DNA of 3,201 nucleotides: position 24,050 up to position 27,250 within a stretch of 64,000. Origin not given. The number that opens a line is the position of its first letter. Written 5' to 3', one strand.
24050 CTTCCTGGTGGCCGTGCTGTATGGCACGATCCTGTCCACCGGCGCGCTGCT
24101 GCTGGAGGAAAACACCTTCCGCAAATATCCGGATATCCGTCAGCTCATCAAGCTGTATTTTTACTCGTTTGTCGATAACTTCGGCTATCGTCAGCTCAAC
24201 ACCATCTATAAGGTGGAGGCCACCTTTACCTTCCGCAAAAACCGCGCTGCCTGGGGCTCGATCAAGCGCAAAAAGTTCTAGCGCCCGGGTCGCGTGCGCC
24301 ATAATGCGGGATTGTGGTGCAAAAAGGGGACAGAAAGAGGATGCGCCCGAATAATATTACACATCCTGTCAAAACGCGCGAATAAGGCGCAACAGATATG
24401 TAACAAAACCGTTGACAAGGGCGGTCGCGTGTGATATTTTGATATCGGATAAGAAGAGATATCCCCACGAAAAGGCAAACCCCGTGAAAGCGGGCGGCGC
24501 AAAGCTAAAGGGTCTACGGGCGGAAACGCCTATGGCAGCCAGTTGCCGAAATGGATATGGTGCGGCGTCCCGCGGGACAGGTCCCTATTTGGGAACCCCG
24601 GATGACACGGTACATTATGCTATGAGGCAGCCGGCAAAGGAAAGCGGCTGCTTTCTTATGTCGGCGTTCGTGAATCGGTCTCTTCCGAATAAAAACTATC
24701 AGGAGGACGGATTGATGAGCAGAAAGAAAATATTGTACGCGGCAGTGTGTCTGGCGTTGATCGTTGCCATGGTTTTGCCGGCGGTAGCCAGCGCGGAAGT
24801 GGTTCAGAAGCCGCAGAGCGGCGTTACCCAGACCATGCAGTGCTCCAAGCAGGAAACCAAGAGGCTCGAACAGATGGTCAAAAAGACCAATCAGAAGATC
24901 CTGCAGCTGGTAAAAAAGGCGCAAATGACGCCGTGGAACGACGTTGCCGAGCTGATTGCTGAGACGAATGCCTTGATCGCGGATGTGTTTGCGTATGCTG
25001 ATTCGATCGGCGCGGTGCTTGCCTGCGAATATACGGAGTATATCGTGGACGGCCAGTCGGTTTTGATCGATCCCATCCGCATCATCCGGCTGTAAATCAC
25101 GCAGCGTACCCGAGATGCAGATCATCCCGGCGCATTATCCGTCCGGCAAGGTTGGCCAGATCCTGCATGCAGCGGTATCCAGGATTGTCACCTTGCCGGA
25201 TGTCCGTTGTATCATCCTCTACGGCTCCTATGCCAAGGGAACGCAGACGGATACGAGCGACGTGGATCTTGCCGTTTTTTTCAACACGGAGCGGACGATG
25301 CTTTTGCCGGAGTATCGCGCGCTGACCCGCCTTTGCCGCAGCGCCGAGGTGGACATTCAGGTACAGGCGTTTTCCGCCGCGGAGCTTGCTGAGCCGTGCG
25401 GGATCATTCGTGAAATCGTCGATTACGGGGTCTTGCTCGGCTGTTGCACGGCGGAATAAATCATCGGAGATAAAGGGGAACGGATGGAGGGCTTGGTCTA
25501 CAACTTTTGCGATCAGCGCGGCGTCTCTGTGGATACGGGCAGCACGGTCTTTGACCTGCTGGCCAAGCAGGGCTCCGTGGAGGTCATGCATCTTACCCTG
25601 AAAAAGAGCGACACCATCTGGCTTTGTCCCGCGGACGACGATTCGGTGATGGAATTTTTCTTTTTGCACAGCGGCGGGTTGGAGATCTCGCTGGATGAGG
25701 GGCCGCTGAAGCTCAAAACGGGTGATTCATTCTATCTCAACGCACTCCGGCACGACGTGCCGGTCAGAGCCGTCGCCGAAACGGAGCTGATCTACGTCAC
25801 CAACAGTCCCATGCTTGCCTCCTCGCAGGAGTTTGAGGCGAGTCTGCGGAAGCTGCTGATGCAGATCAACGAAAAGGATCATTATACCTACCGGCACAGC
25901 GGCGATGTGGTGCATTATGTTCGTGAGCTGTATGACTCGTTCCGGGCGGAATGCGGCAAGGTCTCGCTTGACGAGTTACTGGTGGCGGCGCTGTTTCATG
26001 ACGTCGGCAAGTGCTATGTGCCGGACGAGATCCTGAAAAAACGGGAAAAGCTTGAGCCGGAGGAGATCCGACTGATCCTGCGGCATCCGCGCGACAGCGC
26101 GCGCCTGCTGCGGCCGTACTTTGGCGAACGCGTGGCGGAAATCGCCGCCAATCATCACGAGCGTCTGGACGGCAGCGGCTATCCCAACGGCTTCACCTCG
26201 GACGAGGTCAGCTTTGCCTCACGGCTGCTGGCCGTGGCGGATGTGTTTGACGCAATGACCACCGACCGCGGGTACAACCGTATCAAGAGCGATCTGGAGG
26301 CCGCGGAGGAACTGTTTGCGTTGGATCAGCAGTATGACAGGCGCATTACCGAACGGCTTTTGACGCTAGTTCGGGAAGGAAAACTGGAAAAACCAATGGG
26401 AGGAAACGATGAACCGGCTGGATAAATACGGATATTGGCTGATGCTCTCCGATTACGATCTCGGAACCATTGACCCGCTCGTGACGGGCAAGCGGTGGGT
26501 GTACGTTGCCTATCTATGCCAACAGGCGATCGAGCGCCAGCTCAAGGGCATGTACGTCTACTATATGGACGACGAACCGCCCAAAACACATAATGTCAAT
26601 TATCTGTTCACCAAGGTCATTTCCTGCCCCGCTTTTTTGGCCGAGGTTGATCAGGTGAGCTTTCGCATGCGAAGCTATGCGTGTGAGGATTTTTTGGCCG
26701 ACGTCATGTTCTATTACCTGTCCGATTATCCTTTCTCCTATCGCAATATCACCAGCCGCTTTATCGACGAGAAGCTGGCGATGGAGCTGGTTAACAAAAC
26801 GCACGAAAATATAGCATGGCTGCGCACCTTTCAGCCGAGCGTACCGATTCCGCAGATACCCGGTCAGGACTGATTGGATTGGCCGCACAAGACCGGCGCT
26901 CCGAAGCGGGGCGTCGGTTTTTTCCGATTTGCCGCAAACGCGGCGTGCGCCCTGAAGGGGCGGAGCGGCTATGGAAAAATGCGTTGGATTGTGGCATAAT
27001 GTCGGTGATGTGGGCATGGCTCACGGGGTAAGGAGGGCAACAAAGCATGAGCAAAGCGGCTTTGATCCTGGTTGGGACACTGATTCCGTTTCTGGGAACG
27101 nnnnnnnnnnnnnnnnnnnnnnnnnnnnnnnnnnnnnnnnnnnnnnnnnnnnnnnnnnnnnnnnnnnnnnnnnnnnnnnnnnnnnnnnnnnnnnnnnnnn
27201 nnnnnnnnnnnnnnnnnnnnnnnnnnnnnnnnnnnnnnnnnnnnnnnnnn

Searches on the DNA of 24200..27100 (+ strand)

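Call 37: search_rna_families(source=window, start=24200, end=27100, threshold=evalue, max_evalue=1)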
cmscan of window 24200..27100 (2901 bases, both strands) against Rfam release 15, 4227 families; matches with E-value up to 1: 2.
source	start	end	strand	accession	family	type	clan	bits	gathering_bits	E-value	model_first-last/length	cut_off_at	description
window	24464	24550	+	RF01051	c-di-GMP-I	Cis-reg; riboswitch;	CL00126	75.6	35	2.2e-14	1-87/87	no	c-di-GMP-I riboswitch aptamer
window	26984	27072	+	RF02055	STnc380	Gene; sRNA;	-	22.9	60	0.17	1-108/108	no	Enterobacterial sRNA STnc380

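Call 41: search_rna_families(sources=[L001, L005, L007, L021, L044, L052, L053, L072, L073, L079, L067, L047, L056], threshold=gathering)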
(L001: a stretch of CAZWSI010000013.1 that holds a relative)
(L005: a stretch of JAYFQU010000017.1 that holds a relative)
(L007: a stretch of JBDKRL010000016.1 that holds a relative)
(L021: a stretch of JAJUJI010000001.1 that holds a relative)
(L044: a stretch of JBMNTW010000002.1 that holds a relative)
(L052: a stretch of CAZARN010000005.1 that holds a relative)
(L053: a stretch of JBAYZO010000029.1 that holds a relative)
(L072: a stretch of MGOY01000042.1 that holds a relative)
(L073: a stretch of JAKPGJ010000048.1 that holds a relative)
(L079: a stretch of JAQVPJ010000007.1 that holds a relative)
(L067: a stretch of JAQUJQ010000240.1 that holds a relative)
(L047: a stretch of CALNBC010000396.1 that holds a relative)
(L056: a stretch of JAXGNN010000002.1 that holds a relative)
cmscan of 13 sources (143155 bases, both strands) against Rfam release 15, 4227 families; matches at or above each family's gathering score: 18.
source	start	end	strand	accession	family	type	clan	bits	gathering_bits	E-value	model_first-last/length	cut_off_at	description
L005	4041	4133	+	RF01051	c-di-GMP-I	Cis-reg; riboswitch;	CL00126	79.8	35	1e-13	1-87/87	no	c-di-GMP-I riboswitch aptamer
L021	6509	6600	+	RF01051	c-di-GMP-I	Cis-reg; riboswitch;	CL00126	77.7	35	3.4e-13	1-87/87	no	c-di-GMP-I riboswitch aptamer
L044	4071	4155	+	RF01051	c-di-GMP-I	Cis-reg; riboswitch;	CL00126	76.3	35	7.4e-13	1-87/87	no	c-di-GMP-I riboswitch aptamer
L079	4105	4191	+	RF01051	c-di-GMP-I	Cis-reg; riboswitch;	CL00126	76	35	8.8e-13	1-87/87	no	c-di-GMP-I riboswitch aptamer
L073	6504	6593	+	RF01051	c-di-GMP-I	Cis-reg; riboswitch;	CL00126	75.4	35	1.2e-12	1-87/87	no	c-di-GMP-I riboswitch aptamer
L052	3904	3988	+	RF01051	c-di-GMP-I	Cis-reg; riboswitch;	CL00126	74.8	35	1.7e-12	1-87/87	no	c-di-GMP-I riboswitch aptamer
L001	3978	4064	+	RF01051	c-di-GMP-I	Cis-reg; riboswitch;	CL00126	73.8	35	3e-12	1-87/87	no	c-di-GMP-I riboswitch aptamer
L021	4044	4128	+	RF01051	c-di-GMP-I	Cis-reg; riboswitch;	CL00126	73.5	35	3.5e-12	1-87/87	no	c-di-GMP-I riboswitch aptamer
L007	4011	4109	+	RF01051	c-di-GMP-I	Cis-reg; riboswitch;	CL00126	73.2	35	4.3e-12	1-87/87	no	c-di-GMP-I riboswitch aptamer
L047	782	866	+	RF01051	c-di-GMP-I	Cis-reg; riboswitch;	CL00126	73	35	4.7e-12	1-87/87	no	c-di-GMP-I riboswitch aptamer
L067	586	669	+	RF01051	c-di-GMP-I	Cis-reg; riboswitch;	CL00126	69.7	35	3e-11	1-87/87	no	c-di-GMP-I riboswitch aptamer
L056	5266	5350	+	RF01051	c-di-GMP-I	Cis-reg; riboswitch;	CL00126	69.1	35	4.2e-11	1-87/87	no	c-di-GMP-I riboswitch aptamer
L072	6461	6558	+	RF01051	c-di-GMP-I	Cis-reg; riboswitch;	CL00126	69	35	4.4e-11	1-87/87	no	c-di-GMP-I riboswitch aptamer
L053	3897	3984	+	RF01051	c-di-GMP-I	Cis-reg; riboswitch;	CL00126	68.8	35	5e-11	1-87/87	no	c-di-GMP-I riboswitch aptamer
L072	4177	4265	+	RF01051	c-di-GMP-I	Cis-reg; riboswitch;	CL00126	67.8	35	8.9e-11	1-87/87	no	c-di-GMP-I riboswitch aptamer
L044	6500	6584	+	RF01051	c-di-GMP-I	Cis-reg; riboswitch;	CL00126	66.4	35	1.9e-10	1-87/87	no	c-di-GMP-I riboswitch aptamer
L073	4124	4226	+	RF03167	c-di-GMP-I-GGC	Cis-reg; riboswitch;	CL00126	62.4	59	5.4e-12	1-80/80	no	c-di-GMP-I-GGC riboswitch aptamer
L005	11913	11996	-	RF00005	tRNA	Gene; tRNA;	CL00001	52.3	29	5.2e-08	1-71/71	no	tRNA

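Call 43: build_rna_model(alignment_id=A3)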
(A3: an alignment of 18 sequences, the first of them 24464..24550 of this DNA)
Model R1 built from alignment A3 (18 sequences, 106 columns); structure: RNAalifold consensus.
model positions 87; base pairs 18; branch points 1; effective number of sequences 1.84; information 0.654 bits per position. Calibrated on 0.2 Mb of random sequence (short: E-values are rough).
structure used (alignment columns):
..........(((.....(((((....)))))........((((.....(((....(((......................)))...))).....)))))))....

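Call 44: search_with_rna_model(model_id=R1, sources=[window, L001, L002, L003, L004, L005, L006, L007, L008, L009, L010, L011, L012, L013, L014, L015, L016, L017, L018, L019, L020, L021, L022, L023, L024, L025, L026, L027, L028, L029, L030, L031, L032, L033, L034, L035, L036, L037, L038, L039, L040, L041, L042, L043, L044, L045, L046, L047, L048, L049, L050, L051, L052, L053, L054, L055, L056, L057, L058, L059, L060, L061, L062, L063, L064, L065, L066, L067, L068, L069, L070, L071, L072, L073, L074, L075, L076, L077, L078, L079], max_evalue=0.001, make_alignment=true)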
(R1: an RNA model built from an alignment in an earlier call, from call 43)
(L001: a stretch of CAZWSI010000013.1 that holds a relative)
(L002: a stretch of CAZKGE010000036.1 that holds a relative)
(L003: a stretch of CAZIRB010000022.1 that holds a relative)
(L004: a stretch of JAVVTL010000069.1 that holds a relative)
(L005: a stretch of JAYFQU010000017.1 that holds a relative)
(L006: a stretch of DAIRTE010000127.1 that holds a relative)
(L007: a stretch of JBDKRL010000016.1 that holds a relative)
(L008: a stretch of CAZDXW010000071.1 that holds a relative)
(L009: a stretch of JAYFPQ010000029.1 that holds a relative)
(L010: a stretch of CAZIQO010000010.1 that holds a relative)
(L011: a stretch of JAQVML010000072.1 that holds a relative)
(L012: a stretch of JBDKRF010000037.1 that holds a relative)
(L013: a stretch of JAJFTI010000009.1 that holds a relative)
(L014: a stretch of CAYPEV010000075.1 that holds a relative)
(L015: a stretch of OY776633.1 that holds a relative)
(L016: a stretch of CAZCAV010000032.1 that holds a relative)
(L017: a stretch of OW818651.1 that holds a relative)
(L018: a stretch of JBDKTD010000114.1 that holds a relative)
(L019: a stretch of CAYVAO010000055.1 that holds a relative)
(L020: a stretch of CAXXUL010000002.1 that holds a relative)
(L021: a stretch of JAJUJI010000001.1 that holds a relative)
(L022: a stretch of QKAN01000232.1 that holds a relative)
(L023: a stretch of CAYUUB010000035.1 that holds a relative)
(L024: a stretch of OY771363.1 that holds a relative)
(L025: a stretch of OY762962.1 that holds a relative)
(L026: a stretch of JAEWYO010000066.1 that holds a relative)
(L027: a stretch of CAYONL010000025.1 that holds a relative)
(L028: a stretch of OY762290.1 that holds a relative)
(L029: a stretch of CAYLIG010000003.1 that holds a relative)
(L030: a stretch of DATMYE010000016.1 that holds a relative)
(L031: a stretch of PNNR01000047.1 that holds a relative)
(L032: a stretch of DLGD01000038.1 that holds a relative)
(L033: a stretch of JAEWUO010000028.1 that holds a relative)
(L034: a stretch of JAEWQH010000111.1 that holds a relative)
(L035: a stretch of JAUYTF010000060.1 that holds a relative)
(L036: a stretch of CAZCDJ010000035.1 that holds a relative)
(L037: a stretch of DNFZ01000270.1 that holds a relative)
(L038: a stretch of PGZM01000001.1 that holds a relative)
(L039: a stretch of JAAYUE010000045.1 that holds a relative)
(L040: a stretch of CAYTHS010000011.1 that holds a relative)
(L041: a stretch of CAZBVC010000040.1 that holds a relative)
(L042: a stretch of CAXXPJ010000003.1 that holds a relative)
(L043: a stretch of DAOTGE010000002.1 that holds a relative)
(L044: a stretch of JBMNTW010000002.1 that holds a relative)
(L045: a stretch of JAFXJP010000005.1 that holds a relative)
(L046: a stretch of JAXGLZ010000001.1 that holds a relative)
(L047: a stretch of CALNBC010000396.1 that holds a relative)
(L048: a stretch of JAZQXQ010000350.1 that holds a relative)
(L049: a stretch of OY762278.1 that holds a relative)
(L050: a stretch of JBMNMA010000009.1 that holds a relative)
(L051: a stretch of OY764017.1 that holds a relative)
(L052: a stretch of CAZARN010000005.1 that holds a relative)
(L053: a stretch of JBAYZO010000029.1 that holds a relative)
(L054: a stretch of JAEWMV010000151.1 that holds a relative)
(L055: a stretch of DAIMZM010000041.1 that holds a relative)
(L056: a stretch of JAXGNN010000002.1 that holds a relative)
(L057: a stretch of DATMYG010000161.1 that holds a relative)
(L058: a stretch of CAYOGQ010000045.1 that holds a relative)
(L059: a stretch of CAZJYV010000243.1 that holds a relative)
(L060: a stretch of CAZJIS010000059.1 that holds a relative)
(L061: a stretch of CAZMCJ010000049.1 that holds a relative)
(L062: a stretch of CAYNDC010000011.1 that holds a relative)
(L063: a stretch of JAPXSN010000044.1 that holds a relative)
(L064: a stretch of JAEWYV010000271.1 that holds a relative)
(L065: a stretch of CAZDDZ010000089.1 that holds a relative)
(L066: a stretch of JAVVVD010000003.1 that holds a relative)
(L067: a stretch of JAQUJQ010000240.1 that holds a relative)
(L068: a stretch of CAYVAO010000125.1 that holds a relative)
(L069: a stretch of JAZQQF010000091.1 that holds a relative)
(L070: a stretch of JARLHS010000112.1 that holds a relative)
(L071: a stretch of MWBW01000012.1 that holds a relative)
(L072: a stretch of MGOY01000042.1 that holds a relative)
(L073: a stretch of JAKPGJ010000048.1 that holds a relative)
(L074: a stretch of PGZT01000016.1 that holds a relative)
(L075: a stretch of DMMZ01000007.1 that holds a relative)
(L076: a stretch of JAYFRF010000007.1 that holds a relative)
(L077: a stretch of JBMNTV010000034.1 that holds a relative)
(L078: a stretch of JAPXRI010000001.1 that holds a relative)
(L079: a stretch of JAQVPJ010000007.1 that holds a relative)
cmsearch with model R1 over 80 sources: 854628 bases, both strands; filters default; matches with E-value up to 0.001: 94.
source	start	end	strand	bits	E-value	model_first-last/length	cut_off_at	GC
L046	4055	4139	+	101.6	1.8e-24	1-87/87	no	0.61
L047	782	866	+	101.6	1.8e-24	1-87/87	no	0.59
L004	154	238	+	100.5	3.7e-24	1-87/87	no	0.58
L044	4071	4155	+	100.3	4e-24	1-87/87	no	0.6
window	24464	24550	+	99.3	7.4e-24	1-87/87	no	0.61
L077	2458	2542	+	98.7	1.1e-23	1-87/87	no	0.59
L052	3904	3988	+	98.4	1.3e-23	1-87/87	no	0.6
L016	2591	2675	+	98.2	1.6e-23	1-87/87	no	0.62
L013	4035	4123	+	97.7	2.2e-23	1-87/87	no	0.6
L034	4052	4140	+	96.6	4.2e-23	1-87/87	no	0.58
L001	3978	4064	+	95.8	7.1e-23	1-87/87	no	0.6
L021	4044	4128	+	95.6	7.6e-23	1-87/87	no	0.59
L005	4041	4133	+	95.2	1e-22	1-87/87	no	0.55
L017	4043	4135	+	94.9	1.2e-22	1-87/87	no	0.55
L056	5266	5350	+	94.5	1.6e-22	1-87/87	no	0.64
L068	3932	4020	+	94.2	1.9e-22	1-87/87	no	0.57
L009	4055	4143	+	94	2.2e-22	1-87/87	no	0.58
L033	4045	4137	+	94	2.2e-22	1-87/87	no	0.56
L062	1845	1929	+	93.2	3.5e-22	1-87/87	no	0.61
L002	1298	1387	+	93.2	3.5e-22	1-87/87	no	0.67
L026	3732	3824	+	93.1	3.8e-22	1-87/87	no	0.57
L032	4041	4133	+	93.1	3.8e-22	1-87/87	no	0.56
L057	1373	1457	+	92.7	4.8e-22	1-87/87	no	0.62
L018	4022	4118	+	92.7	4.9e-22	1-87/87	no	0.55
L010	4015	4102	+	92.5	5.5e-22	1-87/87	no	0.58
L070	5642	5726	+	92.3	6.1e-22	1-87/87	no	0.59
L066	4030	4115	+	92.3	6.1e-22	1-87/87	no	0.56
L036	576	660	+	92.2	6.7e-22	1-87/87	no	0.6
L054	5311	5394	+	91.9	8.1e-22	1-87/87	no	0.57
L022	4044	4136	+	91.8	8.4e-22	1-87/87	no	0.51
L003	4458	4547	+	91.4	1.1e-21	1-87/87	no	0.67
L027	369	454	+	90.9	1.6e-21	1-87/87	no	0.55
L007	4011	4109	+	90.8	1.6e-21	1-87/87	no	0.56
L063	708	792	+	90.7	1.7e-21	1-87/87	no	0.64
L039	4056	4148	+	90.6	1.8e-21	1-87/87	no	0.58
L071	5361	5445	+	90.6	1.8e-21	1-87/87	no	0.65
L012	37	128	+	90.6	1.8e-21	1-87/87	no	0.6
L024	4020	4116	+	90.6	1.9e-21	1-87/87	no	0.53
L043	4526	4616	+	90.5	2e-21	1-87/87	no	0.6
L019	4048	4139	+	90.3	2.1e-21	1-87/87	no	0.58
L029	4050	4142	+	90.3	2.2e-21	1-87/87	no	0.61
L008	4055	4143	+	90.3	2.3e-21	1-87/87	no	0.58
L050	3990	4077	+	90.1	2.5e-21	1-87/87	no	0.49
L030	4038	4130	+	89.8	2.9e-21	1-87/87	no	0.57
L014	3049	3141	+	89.8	3e-21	1-87/87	no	0.57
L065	4052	4137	+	89.8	3.1e-21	1-87/87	no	0.57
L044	6500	6584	+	89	4.9e-21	1-87/87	no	0.6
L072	4177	4265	+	89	5e-21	1-87/87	no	0.56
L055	3828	3912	+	88.7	5.9e-21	1-87/87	no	0.56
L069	1185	1269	+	88.6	6.4e-21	1-87/87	no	0.59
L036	3014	3098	+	88.4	7.1e-21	1-87/87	no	0.61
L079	4105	4191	+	88.4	7.3e-21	1-87/87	no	0.48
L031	4042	4133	+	88.4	7.3e-21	1-87/87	no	0.54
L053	3897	3984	+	88.2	8.2e-21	1-87/87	no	0.52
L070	3036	3120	+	88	9.2e-21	1-87/87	no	0.55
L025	4040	4132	+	87.9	9.8e-21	1-87/87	no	0.59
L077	4905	4989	+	87.9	9.9e-21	1-87/87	no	0.58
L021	6509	6600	+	87.8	1.1e-20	1-87/87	no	0.62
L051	4026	4125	+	87.7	1.2e-20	1-87/87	no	0.5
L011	335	426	+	87.4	1.3e-20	1-87/87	no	0.57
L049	4025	4124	+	87.4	1.4e-20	1-87/87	no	0.49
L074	4130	4215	+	86.8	2e-20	1-87/87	no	0.55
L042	4096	4188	+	86.6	2.2e-20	1-87/87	no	0.56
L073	4123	4225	+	86.6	2.3e-20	1-87/87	no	0.47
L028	4052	4143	+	85.6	4.2e-20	1-87/87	no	0.55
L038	4032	4124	+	85.6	4.3e-20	1-87/87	no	0.55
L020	4046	4137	+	85.6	4.3e-20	1-87/87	no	0.55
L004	2583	2667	+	85.5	4.4e-20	1-87/87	no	0.53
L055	3586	3669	-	85.5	4.4e-20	1-87/87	no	0.62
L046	6504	6589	+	85.1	5.8e-20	1-87/87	no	0.58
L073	6504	6593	+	84.7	7.7e-20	1-87/87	no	0.51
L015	4127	4219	+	84.5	8.3e-20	1-87/87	no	0.56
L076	4078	4178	+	83.3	1.8e-19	1-87/87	no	0.47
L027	2870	2956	+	82.9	2.3e-19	1-87/87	no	0.56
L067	586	669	+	82.9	2.3e-19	1-87/87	no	0.46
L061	6510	6594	+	82.7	2.7e-19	1-87/87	no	0.45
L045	3747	3829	+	82.5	2.9e-19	1-87/87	no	0.57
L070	5436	5520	+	81.5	5.6e-19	1-87/87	no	0.56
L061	4138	4222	+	81.4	5.8e-19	1-87/87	no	0.47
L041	3990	4078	+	81.3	6.4e-19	1-87/87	no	0.57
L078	4135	4238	+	81.2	6.9e-19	1-87/87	no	0.49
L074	6475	6564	+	80.4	1.1e-18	1-87/87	no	0.41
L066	6502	6586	+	79.5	1.9e-18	1-87/87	no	0.53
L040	4134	4226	+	79.3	2.3e-18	1-87/87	no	0.56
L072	6461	6558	+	78.9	2.9e-18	1-87/87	no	0.38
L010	6500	6589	+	78.3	4.2e-18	1-87/87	no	0.6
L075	3216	3299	+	77.8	5.8e-18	1-87/87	no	0.4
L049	6541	6630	+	77.7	6e-18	1-87/87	no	0.52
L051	6540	6629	+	76.7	1.1e-17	1-87/87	no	0.51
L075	5554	5645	+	72.5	1.6e-16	1-87/87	no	0.43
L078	6472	6563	+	68.5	2e-15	1-87/87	no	0.5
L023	1402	1493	+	67.8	3.2e-15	1-87/87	no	0.52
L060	1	55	+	59.4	6.3e-13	31-87/87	5'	0.62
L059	1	54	+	58.2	1.3e-12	32-87/87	5'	0.59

Alignment A4: 94 matches aligned to the model, 135 columns, each read 5' to 3' on its own strand. Consensus structure (alignment columns), stored with it:
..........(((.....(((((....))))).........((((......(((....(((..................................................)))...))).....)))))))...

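Call 70: search_with_rna_model(model_id=R1, sources=[L083, L084, L085, L086, L087, L088], max_evalue=1, filters=off)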
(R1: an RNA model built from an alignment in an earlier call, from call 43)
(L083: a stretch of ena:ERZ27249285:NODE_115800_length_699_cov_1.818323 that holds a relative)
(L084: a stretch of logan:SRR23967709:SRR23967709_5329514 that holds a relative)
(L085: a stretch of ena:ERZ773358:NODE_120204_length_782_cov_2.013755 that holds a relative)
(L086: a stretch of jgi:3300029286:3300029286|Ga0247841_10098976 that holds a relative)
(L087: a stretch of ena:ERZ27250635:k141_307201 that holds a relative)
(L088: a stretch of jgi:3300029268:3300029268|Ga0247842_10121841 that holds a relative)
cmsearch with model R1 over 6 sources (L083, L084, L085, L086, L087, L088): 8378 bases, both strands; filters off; matches with E-value up to 1: 1.
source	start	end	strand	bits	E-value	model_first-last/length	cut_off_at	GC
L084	877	919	+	8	0.69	1-87/87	no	0.44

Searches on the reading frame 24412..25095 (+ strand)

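Call 3: search_protein_families(library=pfam, proteins=[window:24412-25095:+], max_evalue=0.1)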
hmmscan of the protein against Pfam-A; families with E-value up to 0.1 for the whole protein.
window:24412-25095:+ (227 aa): 2 families
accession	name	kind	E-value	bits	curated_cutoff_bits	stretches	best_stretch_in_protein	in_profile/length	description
PF03058.19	Sar8_2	-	0.026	15.4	31.7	1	104-167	3-65/85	Sar8.2 family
PF01770.24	Folate_carrier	-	0.032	13.4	27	1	110-211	169-273/412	Reduced folate carrier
